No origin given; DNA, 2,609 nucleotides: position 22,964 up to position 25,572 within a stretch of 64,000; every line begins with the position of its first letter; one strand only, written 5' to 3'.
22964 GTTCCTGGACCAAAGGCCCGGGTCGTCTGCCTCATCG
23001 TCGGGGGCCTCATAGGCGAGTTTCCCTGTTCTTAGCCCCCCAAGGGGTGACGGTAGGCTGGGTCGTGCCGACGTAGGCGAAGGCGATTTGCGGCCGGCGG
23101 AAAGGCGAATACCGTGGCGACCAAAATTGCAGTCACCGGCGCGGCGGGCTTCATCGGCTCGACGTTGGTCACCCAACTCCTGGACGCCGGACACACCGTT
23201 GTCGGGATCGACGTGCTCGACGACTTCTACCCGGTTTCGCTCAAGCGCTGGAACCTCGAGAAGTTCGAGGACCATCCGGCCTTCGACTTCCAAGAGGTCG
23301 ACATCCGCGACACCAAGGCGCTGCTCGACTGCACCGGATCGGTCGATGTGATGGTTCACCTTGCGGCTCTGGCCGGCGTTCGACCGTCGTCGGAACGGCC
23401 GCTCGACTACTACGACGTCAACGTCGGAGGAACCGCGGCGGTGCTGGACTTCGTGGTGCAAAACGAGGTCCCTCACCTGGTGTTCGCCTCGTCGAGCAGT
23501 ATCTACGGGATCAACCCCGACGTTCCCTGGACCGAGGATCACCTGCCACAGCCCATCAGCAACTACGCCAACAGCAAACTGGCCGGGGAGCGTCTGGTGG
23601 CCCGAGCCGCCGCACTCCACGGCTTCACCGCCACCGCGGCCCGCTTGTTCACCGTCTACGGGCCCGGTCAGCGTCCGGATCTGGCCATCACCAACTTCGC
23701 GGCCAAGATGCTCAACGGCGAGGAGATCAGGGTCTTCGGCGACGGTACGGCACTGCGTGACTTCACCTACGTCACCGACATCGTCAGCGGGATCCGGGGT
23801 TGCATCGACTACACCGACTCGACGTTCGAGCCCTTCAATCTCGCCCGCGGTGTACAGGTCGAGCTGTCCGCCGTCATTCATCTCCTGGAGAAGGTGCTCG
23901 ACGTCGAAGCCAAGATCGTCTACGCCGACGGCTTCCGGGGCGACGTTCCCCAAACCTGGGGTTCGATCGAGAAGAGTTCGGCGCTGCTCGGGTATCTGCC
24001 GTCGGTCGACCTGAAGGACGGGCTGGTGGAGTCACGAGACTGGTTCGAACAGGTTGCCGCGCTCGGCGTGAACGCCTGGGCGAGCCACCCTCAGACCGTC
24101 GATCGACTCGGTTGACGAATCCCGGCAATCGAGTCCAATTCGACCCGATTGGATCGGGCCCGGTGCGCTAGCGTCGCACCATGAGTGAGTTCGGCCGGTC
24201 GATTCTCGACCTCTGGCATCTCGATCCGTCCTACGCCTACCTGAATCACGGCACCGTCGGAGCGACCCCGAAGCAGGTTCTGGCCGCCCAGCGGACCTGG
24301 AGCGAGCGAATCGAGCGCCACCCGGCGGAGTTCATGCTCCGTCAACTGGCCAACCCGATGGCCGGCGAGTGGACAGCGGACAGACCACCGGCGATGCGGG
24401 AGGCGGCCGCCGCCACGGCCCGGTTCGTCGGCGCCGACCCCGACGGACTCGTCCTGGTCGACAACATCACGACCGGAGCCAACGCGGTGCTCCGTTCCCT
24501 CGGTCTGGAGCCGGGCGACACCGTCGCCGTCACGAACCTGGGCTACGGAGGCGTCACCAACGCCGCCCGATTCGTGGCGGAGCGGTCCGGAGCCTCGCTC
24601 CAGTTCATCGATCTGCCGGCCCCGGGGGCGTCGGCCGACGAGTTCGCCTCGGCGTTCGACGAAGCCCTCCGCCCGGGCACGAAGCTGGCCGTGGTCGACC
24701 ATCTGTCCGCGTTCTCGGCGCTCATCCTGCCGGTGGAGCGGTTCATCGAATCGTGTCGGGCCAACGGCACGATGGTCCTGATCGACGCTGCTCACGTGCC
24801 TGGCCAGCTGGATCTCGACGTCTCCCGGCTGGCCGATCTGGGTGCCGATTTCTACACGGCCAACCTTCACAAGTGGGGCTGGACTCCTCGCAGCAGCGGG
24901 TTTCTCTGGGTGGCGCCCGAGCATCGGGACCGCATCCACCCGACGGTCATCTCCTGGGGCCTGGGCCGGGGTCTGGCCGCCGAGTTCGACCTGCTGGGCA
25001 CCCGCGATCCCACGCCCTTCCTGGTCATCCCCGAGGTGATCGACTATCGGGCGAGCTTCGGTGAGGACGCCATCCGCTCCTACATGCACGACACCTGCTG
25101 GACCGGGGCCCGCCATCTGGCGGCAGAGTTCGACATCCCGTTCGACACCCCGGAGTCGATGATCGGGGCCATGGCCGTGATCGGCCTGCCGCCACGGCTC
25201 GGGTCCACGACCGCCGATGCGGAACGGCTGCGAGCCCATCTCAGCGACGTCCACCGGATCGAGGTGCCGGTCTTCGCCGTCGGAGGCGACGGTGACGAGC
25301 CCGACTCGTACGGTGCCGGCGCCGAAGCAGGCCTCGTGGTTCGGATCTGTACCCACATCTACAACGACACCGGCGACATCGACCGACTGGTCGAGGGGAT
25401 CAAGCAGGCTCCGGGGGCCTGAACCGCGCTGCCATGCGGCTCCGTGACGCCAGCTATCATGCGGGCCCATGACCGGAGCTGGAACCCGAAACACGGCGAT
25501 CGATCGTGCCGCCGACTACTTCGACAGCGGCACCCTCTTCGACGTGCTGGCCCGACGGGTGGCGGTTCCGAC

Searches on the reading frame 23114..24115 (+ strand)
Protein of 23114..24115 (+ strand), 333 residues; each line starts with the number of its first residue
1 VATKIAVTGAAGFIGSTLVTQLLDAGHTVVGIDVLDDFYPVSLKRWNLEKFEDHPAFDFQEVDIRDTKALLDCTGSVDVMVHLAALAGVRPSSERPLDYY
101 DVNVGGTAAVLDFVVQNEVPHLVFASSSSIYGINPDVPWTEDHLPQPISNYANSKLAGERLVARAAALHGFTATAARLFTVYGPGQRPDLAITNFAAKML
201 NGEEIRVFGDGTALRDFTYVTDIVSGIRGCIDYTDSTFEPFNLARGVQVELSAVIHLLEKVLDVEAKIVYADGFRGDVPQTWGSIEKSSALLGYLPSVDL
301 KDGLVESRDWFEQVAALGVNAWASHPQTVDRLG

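Call 8: search_protein_families(library=pfam, proteins=[window:23114-24115:+], max_evalue=0.01)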
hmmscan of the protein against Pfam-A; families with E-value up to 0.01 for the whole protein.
window:23114-24115:+ (333 aa): 8 families
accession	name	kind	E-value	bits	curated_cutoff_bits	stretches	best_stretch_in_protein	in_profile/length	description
PF01370.27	Epimerase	-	9.1e-54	182.8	20.9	1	5-233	1-227/240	NAD dependent epimerase/dehydratase family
PF16363.11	GDP_Man_Dehyd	-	1.2e-45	156.8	27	1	7-304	2-329/332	GDP-mannose 4,6 dehydratase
PF01073.25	3Beta_HSD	-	1.8e-27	96.5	22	1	6-224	1-222/280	3-beta hydroxysteroid dehydrogenase/isomerase family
PF04321.23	RmlD_sub_bind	-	2.4e-16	60.1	27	1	4-227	2-193/287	RmlD substrate binding domain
PF07993.18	NAD_binding_4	-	6.8e-11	42.2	20.1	1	73-187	85-210/258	Male sterility protein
PF02719.21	Polysacc_synt_2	-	9.8e-10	38.5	20.2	1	5-127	1-128/293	Polysaccharide biosynthesis protein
PF13460.12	NAD_binding_10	-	1.1e-06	29.1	27.2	1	9-164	1-133/184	NAD(P)H-binding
PF00106.31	adh_short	-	0.0065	16.4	26.6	0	5-108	3-113/195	short chain dehydrogenase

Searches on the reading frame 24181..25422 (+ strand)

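Call 8: search_protein_families(library=pfam, proteins=[window:24181-25422:+], max_evalue=0.01)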
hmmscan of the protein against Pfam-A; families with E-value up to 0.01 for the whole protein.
window:24181-25422:+ (413 aa): 3 families
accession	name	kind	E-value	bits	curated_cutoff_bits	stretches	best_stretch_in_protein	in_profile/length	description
PF00266.25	Aminotran_5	-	2.6e-21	76.5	21.5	1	69-257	42-226/371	Aminotransferase class-V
PF01053.26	Cys_Met_Meta_PP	-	0.00026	20.1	27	1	102-210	79-181/381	Cys/Met metabolism PLP-dependent enzyme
PF01041.23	DegT_DnrJ_EryC1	-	0.0022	17.7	19.8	1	59-207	14-150/360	DegT/DnrJ/EryC1/StrS aminotransferase family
